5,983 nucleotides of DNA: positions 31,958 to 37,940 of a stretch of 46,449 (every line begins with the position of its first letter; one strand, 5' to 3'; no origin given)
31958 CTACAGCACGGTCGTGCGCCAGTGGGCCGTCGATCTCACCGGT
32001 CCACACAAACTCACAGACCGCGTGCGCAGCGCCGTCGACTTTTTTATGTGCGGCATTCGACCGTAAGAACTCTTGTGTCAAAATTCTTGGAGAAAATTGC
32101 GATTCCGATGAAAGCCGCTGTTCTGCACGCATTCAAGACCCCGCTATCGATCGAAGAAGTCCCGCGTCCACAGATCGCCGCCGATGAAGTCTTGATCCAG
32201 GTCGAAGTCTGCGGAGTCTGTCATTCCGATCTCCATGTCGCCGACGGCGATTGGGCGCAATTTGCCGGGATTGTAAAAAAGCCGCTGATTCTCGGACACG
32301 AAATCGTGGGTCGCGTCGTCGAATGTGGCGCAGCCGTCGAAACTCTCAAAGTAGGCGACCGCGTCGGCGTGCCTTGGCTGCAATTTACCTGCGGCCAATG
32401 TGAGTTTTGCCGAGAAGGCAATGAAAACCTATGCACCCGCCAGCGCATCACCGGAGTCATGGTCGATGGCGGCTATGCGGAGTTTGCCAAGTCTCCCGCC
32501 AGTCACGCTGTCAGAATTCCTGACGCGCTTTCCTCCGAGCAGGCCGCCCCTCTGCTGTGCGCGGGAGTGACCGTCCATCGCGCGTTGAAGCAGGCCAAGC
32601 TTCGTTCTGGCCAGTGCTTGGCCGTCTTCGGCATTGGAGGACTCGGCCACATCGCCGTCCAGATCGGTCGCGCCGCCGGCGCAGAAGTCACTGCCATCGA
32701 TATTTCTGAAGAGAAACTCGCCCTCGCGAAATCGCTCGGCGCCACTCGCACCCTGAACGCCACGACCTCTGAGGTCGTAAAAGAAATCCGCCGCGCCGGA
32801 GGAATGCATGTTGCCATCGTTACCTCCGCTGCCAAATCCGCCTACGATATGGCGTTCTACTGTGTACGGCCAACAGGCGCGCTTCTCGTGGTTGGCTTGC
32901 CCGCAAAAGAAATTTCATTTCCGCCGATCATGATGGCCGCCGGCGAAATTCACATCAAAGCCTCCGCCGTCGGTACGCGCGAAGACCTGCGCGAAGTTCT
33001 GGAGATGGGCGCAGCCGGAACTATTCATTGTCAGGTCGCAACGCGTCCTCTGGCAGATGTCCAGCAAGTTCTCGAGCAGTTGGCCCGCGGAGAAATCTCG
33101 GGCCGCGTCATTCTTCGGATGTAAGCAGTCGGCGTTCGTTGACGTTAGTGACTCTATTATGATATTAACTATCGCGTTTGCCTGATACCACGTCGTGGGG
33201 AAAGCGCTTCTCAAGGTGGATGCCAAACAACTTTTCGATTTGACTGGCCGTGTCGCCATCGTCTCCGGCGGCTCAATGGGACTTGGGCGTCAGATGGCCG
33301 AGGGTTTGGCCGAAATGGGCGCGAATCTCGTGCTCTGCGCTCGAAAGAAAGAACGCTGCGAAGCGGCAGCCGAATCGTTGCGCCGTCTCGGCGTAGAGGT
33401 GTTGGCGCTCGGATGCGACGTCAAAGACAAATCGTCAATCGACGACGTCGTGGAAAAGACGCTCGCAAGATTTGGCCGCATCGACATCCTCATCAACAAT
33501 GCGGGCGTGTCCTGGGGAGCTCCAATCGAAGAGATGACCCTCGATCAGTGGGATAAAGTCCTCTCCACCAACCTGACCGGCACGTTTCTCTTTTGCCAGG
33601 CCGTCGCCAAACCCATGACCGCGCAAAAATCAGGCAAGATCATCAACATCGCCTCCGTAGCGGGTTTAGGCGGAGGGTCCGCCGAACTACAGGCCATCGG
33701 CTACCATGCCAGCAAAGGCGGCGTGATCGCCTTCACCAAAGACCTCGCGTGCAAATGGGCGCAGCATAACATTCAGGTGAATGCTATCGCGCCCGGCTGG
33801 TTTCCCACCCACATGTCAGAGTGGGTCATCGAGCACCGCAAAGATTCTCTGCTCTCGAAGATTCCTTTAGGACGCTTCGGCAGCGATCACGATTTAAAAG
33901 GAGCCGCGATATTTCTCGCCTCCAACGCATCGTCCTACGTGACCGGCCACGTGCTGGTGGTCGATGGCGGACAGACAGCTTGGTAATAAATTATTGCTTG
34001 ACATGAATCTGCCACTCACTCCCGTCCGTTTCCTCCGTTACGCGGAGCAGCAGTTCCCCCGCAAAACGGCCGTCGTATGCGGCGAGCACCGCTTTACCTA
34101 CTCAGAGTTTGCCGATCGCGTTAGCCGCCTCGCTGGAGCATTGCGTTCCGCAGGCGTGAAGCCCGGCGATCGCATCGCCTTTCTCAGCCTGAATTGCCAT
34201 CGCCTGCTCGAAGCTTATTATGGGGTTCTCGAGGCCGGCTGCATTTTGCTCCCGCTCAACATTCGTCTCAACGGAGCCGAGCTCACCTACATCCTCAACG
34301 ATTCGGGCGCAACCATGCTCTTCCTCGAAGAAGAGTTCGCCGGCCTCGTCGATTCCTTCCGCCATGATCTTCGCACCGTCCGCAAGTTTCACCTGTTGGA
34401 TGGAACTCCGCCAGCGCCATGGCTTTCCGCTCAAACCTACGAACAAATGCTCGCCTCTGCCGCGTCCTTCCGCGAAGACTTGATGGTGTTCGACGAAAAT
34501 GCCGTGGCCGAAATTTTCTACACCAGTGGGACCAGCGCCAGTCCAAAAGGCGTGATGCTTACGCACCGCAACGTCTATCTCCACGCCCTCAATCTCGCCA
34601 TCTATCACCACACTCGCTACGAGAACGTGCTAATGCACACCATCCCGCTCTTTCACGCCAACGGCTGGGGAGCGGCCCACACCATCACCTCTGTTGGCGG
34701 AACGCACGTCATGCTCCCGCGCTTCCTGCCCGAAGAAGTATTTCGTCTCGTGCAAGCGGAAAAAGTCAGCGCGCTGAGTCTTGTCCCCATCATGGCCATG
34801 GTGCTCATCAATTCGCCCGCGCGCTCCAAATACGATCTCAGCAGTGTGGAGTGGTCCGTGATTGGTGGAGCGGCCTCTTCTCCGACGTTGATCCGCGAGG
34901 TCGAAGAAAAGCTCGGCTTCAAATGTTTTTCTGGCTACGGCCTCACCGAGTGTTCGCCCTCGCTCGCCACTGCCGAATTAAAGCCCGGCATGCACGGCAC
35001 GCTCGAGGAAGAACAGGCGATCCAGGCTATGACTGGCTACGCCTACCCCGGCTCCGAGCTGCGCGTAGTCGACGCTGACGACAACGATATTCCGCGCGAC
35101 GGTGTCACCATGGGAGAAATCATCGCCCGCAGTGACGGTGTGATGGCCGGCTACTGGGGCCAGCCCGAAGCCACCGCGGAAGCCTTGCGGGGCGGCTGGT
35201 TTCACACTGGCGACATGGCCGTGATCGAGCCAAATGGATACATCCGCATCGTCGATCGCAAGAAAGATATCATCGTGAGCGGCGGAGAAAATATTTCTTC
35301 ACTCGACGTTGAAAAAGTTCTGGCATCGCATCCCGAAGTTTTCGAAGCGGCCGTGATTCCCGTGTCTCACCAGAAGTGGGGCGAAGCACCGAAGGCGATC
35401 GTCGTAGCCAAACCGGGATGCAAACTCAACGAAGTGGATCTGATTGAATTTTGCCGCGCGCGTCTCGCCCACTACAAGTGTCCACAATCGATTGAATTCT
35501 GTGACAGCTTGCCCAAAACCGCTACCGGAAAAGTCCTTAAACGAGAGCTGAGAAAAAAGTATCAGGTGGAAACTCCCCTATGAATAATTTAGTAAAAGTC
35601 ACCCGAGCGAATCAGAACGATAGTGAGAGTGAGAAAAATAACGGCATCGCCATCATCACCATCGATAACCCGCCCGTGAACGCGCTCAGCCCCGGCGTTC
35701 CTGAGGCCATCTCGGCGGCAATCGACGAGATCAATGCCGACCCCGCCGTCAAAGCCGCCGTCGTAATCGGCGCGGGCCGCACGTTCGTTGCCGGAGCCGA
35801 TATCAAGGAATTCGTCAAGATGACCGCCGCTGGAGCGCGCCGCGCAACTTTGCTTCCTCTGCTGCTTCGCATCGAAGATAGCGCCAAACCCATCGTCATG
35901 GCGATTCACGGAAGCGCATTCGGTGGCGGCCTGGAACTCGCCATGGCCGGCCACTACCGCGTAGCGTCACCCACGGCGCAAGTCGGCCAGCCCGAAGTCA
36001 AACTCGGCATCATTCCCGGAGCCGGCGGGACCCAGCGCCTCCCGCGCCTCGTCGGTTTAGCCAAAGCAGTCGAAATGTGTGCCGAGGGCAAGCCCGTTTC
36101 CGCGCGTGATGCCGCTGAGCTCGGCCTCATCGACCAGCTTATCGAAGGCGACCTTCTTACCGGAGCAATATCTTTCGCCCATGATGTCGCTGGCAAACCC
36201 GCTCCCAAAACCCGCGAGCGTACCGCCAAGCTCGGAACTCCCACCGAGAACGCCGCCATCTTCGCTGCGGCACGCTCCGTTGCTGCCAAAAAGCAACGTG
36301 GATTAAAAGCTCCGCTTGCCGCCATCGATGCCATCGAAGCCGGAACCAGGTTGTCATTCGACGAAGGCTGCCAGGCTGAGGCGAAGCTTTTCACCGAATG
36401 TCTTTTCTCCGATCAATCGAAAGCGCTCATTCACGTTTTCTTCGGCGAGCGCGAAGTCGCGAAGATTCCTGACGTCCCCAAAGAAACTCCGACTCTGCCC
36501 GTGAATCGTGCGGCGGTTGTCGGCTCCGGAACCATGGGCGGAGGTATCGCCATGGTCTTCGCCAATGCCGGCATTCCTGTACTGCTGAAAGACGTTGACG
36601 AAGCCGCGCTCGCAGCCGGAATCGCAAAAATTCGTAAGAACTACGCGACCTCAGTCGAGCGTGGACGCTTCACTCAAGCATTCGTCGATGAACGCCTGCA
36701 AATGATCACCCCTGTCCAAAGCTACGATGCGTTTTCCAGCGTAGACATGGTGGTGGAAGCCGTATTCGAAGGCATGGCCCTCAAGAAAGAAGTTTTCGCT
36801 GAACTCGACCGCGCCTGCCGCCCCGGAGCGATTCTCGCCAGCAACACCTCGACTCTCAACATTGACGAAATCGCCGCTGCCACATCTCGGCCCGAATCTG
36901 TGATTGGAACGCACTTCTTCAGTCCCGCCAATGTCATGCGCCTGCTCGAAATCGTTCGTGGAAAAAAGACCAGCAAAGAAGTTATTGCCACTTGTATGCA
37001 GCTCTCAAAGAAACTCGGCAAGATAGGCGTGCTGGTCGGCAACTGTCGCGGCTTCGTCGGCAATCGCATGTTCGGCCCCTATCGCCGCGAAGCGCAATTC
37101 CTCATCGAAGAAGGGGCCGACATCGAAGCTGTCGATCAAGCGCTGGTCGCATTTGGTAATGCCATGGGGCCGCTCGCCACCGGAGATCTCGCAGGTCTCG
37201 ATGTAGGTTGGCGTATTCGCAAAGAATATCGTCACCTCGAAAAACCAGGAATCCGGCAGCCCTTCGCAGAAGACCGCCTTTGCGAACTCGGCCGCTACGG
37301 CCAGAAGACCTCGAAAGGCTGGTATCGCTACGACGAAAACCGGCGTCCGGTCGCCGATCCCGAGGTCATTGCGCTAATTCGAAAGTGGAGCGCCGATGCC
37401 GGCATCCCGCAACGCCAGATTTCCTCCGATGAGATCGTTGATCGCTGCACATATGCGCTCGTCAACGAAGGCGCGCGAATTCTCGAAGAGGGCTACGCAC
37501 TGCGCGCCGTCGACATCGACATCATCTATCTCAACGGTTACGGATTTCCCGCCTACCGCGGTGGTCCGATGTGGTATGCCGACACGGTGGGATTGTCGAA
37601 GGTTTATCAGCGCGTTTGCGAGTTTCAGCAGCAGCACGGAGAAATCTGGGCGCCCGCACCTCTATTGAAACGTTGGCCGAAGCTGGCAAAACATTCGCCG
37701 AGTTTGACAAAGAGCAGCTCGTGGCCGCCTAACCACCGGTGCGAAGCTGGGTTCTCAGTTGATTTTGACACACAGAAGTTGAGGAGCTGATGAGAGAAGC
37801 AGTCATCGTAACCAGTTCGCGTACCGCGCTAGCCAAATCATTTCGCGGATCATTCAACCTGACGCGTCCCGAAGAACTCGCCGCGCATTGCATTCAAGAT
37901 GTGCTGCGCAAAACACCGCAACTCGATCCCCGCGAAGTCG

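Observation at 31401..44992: TetR-led 12-gene array: beta-oxidation core plus kinase, phosphatase, enone reductase, ADH, SDR and hydrolase; candidate catabolon for 4-hydroxy/4-oxo lipids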

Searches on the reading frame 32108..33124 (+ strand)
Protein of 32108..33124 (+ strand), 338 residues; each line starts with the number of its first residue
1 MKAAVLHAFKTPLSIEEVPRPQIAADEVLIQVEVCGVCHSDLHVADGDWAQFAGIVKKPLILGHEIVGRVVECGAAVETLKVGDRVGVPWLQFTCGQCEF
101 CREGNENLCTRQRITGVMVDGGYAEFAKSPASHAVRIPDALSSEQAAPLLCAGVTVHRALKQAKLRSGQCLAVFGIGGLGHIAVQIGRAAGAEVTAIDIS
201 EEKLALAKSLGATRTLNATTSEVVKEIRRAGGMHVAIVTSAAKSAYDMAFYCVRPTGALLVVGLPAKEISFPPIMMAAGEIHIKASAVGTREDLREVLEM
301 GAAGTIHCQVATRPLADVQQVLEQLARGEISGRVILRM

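Call 4: search_protein_families(library=pfam, proteins=[window:32108-33121:+])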
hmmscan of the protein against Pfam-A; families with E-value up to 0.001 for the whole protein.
seq(338 aa): 3 families
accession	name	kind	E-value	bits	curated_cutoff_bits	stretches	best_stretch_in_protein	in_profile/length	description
PF08240.17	ADH_N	-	2.4e-32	111.7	23.5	1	25-139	2-104/104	Alcohol dehydrogenase GroES-like domain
PF00107.32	ADH_zinc_N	-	6.8e-29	100.9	31.8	1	178-300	1-126/129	Zinc-binding dehydrogenase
PF13602.12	ADH_zinc_N_2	-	7.3e-06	27.4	27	1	210-336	1-134/134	Zinc-binding dehydrogenase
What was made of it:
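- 32108..33124 (+): Zn-dependent alcohol/aldehyde dehydrogenase (AdhP/Ahr-like); an accessory front-end enzyme. Pfam ADH_N + ADH_zinc_N (call 4).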

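Call 7: search_protein_families(library=ncbifam, proteins=[window:32108-33124:+], max_evalue=0.00001)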
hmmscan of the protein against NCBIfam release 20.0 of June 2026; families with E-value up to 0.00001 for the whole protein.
window:32108-33124:+ (338 aa): 25 families
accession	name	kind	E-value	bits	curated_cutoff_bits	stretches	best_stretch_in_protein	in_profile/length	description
NF006940.0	PRK09422.1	equivalog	4.4e-91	305.3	344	1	1-337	1-334/338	alcohol dehydrogenase AdhP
NF047908.1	AldhRedAhr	equivalog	1.6e-75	254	470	1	7-337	10-334/335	NADPH-dependent aldehyde reductase Ahr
TIGR02822.1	adh_fam_2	subfamily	9e-62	209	283.5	1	13-336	15-328/329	zinc-binding alcohol dehydrogenase family protein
NF010344.0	PRK13771.1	subfamily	8.7e-58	195.9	349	1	1-337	1-332/334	putative alcohol dehydrogenase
NF003808.0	PRK05396.1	equivalog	5.5e-52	176.7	380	1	1-271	1-271/341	L-threonine 3-dehydrogenase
NF041172.1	AcrlCoa_red_Thmprot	equivalog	7.1e-49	166.5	500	1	1-337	1-333/334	acryloyl-CoA reductase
TIGR00692.1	tdh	equivalog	1e-48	166.1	458.35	1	14-270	12-268/340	L-threonine 3-dehydrogenase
NF041097.1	keto_inos_dh_IolM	equivalog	3.2e-48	164.3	450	1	12-329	39-381/389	scyllo-inosose 3-dehydrogenase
TIGR03201.1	dearomat_had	equivalog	3.2e-40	138.3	338.65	1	11-336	9-347/349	6-hydroxycyclohex-1-ene-1-carbonyl-CoA dehydrogenase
NF007375.0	PRK09880.1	equivalog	2.4e-39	135.1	469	1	24-287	26-290/344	L-idonate 5-dehydrogenase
TIGR03989.1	Rxyl_3153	subfamily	6.9e-39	134.2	440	2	2-111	3-107/370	NDMA-dependent alcohol dehydrogenase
NF007489.0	PRK10083.1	equivalog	8.8e-38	130.1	376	1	11-309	10-304/339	Zn-dependent oxidoreductase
TIGR03451.1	mycoS_dep_FDH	equivalog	1.4e-36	126.1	512.9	1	4-277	5-292/358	S-(hydroxymethyl)mycothiol dehydrogenase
TIGR02818.1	adh_III_F_hyde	equivalog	9.8e-36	123.6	543.95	1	2-331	3-362/368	S-(hydroxymethyl)glutathione dehydrogenase/class III alcohol dehydrogenase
TIGR03366.1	HpnZ_proposed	hypoth_equivalog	2.9e-35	122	328.1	1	21-272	1-264/315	putative phosphonate catabolism associated alcohol dehydrogenase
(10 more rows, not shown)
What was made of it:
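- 32108..33124 (+): Nearest NCBIfam models are AdhP (305 bits, cut-off 344) and Ahr, both below cut-off (call 7).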

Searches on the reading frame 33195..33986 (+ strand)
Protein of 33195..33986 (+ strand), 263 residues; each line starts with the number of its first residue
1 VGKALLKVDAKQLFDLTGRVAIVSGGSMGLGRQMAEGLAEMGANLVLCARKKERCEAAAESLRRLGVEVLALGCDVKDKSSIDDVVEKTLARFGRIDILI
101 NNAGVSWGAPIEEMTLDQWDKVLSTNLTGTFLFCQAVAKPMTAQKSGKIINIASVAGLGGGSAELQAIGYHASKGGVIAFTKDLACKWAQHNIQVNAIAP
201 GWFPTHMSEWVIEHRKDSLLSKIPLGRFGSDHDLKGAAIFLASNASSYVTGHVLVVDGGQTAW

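Call 4: search_protein_families(library=pfam, proteins=[window:33195-33986:+])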
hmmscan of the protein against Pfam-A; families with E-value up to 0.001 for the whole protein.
window:33195-33986:+ (263 aa): 4 families
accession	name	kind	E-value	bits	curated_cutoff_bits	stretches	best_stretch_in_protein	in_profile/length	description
PF13561.12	adh_short_C2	-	3.3e-62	210.6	27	1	28-261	6-236/236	Enoyl-(Acyl carrier protein) reductase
PF00106.31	adh_short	-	4.3e-61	206.3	26.6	1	19-211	1-190/195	short chain dehydrogenase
PF08659.16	KR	-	2.5e-19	70.3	22.6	1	22-162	4-144/180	KR domain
PF23441.1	SDR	-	0.00023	21.1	27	1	20-210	9-201/258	SDR-like rossmann domain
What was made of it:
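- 33195..33986 (+): SDR oxidoreductase, in the position of LvaD (4-oxoacyl-CoA / 4-hydroxyacyl-CoA interconversion; inferred). Pfam adh_short (call 4).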

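Call 7: search_protein_families(library=ncbifam, proteins=[window:33195-33986:+], max_evalue=0.00001)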
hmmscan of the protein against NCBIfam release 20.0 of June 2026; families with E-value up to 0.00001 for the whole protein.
window:33195-33986:+ (263 aa): 233 families (the best 25 are shown)
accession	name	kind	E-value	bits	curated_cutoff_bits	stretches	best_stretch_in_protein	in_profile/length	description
NF006070.0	PRK08213.1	subfamily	2.2e-108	361.7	279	1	10-262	4-258/259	gluconate 5-dehydrogenase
NF005711.0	PRK07523.1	subfamily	1.3e-70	237.9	413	1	11-262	3-253/255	SDR family oxidoreductase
TIGR01830.1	3oxo_ACP_reduc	equivalog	3.2e-70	236.5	297.75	1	21-259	1-237/239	3-oxoacyl-[acyl-carrier-protein] reductase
NF005559.1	PRK07231.1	subfamily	5.9e-70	235.6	215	1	16-261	2-248/249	glucose 1-dehydrogenase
NF004198.0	PRK05653.1-3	equivalog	1.9e-69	233.9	296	1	16-260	5-246/248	3-oxoacyl-ACP reductase FabG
NF005390.0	PRK06935.1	equivalog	3.4e-67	226.5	369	1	11-259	8-254/258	2-dehydro-3-deoxy-D-gluconate 5-dehydrogenase KduD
TIGR01832.1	kduD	equivalog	2.2e-66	223.9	338.85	1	14-260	1-245/248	2-dehydro-3-deoxy-D-gluconate 5-dehydrogenase KduD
NF004774.0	PRK06114.1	equivalog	6.6e-66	222.3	360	1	7-263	5-262/262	SDR family oxidoreductase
NF009466.0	PRK12826.1-2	subfamily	1.4e-65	221.2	222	1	18-261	3-245/248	3-oxoacyl-ACP reductase FabG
NF004778.0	PRK06124.1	equivalog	4e-65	219.8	303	1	10-261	3-253/256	SDR family oxidoreductase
NF004197.0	PRK05653.1-1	equivalog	1.3e-64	218.2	332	1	16-260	5-246/249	3-oxoacyl-ACP reductase FabG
NF005309.0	PRK06841.1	subfamily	2.5e-64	217.2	286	1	11-261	8-253/255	GolD/DthD family dehydrogenase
NF005488.0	PRK07097.1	equivalog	4.6e-63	212.8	369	1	11-261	3-258/266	gluconate 5-dehydrogenase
NF004791.0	PRK06138.1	equivalog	1.7e-61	207.7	312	1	15-263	2-252/252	SDR family oxidoreductase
NF005983.0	PRK08085.1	equivalog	1.1e-60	205.4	408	1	11-260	2-250/254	gluconate 5-dehydrogenase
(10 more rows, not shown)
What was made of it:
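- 33195..33986 (+): NCBIfam PRK08213 subfamily, 362 bits against a cut-off of 279 (call 7).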

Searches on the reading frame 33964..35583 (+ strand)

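Call 4: search_protein_families(library=pfam, proteins=[window:33964-35583:+])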
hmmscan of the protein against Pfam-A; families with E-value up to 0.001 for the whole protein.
window:33964-35583:+ (539 aa): 2 families
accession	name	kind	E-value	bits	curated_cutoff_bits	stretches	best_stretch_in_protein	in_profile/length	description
PF00501.34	AMP-binding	-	2.5e-81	273.9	29.9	1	27-398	4-384/384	AMP-binding enzyme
PF13193.12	AMP-binding_C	-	2.7e-22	79.9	24.5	1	449-523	2-76/76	AMP-binding enzyme C-terminal domain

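Call 7: search_protein_families(library=ncbifam, proteins=[window:33964-35583:+], max_evalue=0.00001)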
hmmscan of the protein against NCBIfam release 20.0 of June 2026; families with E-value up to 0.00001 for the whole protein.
window:33964-35583:+ (539 aa): 104 families (the best 25 are shown)
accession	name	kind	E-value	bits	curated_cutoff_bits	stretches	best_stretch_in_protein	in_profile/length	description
NF004837.0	PRK06187.1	subfamily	5.1e-161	536.5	476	1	17-534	7-523/531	long-chain-fatty-acid--CoA ligase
NF006020.0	PRK08162.1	subfamily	2.9e-136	455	677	1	16-534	17-539/545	acyl-CoA synthetase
NF006182.0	PRK08316.1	subfamily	5.1e-125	417.9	663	1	23-535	16-519/523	fatty acyl-CoA synthetase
NF005426.0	PRK07008.1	equivalog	9.7e-109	364.4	822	1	39-534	38-536/545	3-(methylthio)propionyl-CoA ligase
NF005307.0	PRK06839.1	equivalog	2e-105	353.3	748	1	32-532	16-492/496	o-succinylbenzoate--CoA ligase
NF005801.1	PRK07656.1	equivalog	1.4e-102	344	657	1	24-530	7-500/500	FadD3 family acyl-CoA ligase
NF004674.0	PRK06018.1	subfamily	6.1e-101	338.8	766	1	39-534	35-535/544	long-chain-fatty-acid--CoA ligase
NF004808.0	PRK06155.1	equivalog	2.4e-99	333.1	722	1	24-532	27-521/542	ATP-dependent acyl-CoA ligase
NF005857.1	PRK07786.1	exception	3.1e-96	322.9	733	1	32-533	23-512/513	fatty-acid--CoA ligase FadD5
NF009233.0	PRK12583.1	subfamily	2.6e-93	313.3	832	1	28-532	28-549/558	fatty acid CoA ligase family protein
NF005676.0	PRK07470.1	equivalog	4.3e-92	309.5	774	1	22-533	24-529/544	acyl-CoA synthetase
NF004114.0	PRK05605.1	equivalog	7.4e-91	305.2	766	2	159-533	198-569/575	long-chain-fatty-acid--CoA ligase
NF006181.0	PRK08314.1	subfamily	1.8e-89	300.5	705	1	14-533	19-554/563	long-chain-fatty-acid--CoA ligase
NF004797.0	PRK06145.1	equivalog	2.4e-89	300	850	1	26-534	10-496/499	acyl-CoA synthetase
NF005702.0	PRK07514.1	subfamily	8.7e-87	291.6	558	1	39-534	25-501/506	malonyl-CoA synthase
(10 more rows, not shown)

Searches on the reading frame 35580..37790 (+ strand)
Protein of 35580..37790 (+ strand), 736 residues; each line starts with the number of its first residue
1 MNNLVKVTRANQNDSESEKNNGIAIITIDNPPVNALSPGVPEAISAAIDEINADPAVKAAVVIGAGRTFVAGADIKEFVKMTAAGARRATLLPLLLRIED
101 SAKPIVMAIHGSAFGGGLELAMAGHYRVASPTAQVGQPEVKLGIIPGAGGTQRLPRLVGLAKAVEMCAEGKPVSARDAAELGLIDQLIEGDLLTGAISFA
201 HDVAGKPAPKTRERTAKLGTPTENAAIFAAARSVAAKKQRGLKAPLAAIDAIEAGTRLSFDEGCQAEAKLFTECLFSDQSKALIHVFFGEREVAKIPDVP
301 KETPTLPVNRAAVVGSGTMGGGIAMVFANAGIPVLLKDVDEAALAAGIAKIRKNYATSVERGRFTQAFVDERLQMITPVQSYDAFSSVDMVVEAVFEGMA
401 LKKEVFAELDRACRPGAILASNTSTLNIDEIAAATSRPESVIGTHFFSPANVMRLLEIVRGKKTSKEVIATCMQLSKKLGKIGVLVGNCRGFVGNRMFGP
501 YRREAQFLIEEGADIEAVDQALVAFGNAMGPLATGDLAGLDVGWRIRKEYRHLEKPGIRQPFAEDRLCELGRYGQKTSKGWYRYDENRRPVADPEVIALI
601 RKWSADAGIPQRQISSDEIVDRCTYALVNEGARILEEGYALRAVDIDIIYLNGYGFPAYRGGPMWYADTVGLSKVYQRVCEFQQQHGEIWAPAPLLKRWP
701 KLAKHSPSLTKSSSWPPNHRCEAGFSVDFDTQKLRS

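Call 4: search_protein_families(library=pfam, proteins=[window:35580-37790:+])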
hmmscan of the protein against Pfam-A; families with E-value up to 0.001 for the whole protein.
window:35580-37790:+ (736 aa): 4 families
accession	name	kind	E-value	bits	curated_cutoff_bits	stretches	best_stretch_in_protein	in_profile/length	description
PF02737.24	3HCDH_N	-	1.2e-63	214.8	22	1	311-488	2-179/180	3-hydroxyacyl-CoA dehydrogenase, NAD binding domain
PF00378.25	ECH_1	-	1.5e-44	152.7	27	1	18-225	1-212/251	Enoyl-CoA hydratase/isomerase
PF00725.27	3HCDH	-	2.7e-31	108.4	22.1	2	491-584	1-97/97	3-hydroxyacyl-CoA dehydrogenase, C-terminal domain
PF16113.10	ECH_2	-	7.3e-26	91.9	27.2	1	24-192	2-176/335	Enoyl-CoA hydratase/isomerase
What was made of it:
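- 35580..37790 (+): FadB/FadJ-type enoyl-CoA hydratase / 3-hydroxyacyl-CoA dehydrogenase. Pfam ECH_1 + 3HCDH_N + 3HCDH (call 4).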

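Call 7: search_protein_families(library=ncbifam, proteins=[window:35580-37790:+], max_evalue=0.00001)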
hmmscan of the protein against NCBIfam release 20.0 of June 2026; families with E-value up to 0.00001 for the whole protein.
window:35580-37790:+ (736 aa): 85 families (the best 25 are shown)
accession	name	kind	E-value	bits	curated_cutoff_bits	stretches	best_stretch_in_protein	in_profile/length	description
NF008363.0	PRK11154.1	equivalog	2.6e-161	538.2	869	1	18-699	11-698/708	fatty acid oxidation complex subunit alpha FadJ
NF008727.0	PRK11730.1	equivalog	8.7e-152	507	870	1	20-698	14-705/717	fatty acid oxidation complex subunit alpha FadB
TIGR02440.1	FadJ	equivalog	1.6e-140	469.6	968.45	1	19-697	7-689/699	fatty acid oxidation complex subunit alpha FadJ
TIGR02437.1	FadB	equivalog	2.4e-130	436.1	933.55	1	21-692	15-699/714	fatty acid oxidation complex subunit alpha FadB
TIGR02441.1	fa_ox_alpha_mit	equivalog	7e-127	424.4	964.65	1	13-699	13-728/737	fatty acid oxidation complex subunit alpha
NF006124.0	PRK08268.1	subfamily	2.4e-75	254.4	508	1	308-593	7-297/507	3-hydroxyacyl-CoA dehydrogenase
NF004474.0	PRK05808.1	subfamily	7.2e-73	245.3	408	1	308-584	3-282/283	3-hydroxybutyryl-CoA dehydrogenase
TIGR02279.1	PaaC-3OHAcCoADH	equivalog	2.3e-64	218.1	669.4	1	310-593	7-294/503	3-hydroxyacyl-CoA dehydrogenase PaaH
NF006722.0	PRK09260.1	equivalog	1.7e-62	211.3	429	1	308-589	2-286/289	3-hydroxyacyl-CoA dehydrogenase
NF005875.0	PRK07819.1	subfamily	1.6e-60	204.9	319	1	308-584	5-286/287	3-hydroxybutyryl-CoA dehydrogenase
NF005803.0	PRK07658.1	equivalog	8.6e-60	202.3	313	1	18-213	7-206/257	enoyl-CoA hydratase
NF004699.0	PRK06035.1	equivalog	2.7e-57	194.2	500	1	309-583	4-289/294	3-hydroxyacyl-CoA dehydrogenase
NF005715.0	PRK07530.1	equivalog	1.3e-54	185.6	420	1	308-590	4-288/292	3-hydroxybutyryl-CoA dehydrogenase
NF052272.1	Staph_FadB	exception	2.1e-49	168.4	999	2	308-596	3-300/752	3-hydroxyacyl-CoA dehydrogenase/crotonase FadB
NF004475.0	PRK05809.1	subfamily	4.3e-47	160.8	394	1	18-206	9-202/260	short-chain-enoyl-CoA hydratase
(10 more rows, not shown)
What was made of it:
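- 35580..37790 (+): Nearest NCBIfam models are FadJ and FadB, below their cut-offs (call 7).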
